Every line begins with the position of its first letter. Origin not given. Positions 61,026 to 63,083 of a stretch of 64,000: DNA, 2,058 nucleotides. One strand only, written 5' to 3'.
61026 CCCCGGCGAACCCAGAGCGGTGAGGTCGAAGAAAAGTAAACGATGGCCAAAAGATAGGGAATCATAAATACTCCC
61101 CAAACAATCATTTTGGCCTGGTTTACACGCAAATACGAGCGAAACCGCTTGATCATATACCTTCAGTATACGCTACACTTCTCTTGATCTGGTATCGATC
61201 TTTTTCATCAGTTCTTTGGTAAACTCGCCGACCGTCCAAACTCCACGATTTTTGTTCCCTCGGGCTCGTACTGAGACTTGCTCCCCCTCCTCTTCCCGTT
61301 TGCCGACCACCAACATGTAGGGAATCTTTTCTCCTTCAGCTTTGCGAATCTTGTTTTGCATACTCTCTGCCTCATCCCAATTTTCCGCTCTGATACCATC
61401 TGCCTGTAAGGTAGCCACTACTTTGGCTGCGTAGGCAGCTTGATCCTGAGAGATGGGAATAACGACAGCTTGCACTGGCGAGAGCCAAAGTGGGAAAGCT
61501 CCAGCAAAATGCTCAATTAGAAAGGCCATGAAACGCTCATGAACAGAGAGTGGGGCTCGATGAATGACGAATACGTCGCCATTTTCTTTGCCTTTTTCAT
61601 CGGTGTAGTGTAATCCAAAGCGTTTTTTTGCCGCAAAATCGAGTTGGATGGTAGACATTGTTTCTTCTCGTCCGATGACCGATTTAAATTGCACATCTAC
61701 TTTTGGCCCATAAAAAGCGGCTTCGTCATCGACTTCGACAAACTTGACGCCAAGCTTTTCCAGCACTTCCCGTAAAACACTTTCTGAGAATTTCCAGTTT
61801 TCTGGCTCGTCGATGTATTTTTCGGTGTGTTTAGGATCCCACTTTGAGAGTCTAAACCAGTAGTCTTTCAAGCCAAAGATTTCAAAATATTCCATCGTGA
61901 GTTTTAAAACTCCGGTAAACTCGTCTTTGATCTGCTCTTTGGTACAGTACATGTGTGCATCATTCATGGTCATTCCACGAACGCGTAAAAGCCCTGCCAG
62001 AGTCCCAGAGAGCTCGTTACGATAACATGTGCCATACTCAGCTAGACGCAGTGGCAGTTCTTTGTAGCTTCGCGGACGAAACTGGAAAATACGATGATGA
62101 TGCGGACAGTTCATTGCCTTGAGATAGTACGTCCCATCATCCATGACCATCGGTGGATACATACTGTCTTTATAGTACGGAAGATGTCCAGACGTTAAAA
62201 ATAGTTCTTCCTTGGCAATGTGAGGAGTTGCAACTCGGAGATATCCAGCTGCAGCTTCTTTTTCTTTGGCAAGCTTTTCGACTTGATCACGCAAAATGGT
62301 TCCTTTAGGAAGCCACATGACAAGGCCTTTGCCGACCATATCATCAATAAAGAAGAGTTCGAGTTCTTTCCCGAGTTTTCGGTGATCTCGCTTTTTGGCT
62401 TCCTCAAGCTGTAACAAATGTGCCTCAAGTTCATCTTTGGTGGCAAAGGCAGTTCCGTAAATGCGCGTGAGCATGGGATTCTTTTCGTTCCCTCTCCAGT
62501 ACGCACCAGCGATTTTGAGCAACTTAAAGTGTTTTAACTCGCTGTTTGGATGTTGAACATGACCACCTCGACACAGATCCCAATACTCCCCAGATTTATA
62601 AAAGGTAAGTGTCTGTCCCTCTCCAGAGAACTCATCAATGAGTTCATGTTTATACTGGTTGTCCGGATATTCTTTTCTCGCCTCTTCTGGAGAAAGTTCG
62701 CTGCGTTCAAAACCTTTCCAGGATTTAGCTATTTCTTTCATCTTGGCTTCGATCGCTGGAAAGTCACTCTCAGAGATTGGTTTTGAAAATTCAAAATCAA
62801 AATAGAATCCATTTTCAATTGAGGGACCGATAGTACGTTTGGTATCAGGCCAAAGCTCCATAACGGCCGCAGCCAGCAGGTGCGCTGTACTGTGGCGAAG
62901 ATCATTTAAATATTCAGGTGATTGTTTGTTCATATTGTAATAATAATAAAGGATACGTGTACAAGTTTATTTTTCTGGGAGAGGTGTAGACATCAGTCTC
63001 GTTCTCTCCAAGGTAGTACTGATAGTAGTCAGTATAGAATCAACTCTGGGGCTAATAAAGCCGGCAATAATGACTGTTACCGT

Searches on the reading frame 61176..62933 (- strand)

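Call 86: search_protein_families(library=pfam, proteins=[window:61176-62933:-], max_evalue=0.0001)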
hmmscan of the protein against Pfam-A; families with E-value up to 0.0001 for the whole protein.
window:61176-62933:- (586 aa): 3 families
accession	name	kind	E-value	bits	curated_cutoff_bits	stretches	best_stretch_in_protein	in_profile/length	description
PF00587.30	tRNA-synt_2b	-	6.4e-38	131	29.3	1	267-476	9-179/179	tRNA synthetase class II core domain (G, H, P, S and T)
PF03129.25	HGTP_anticodon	-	1e-18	67.7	21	1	488-576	1-92/94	Anticodon binding domain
PF07973.19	tRNA_SAD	-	4.8e-09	36.5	24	1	110-159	2-44/44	Threonyl and Alanyl tRNA synthetase second additional domain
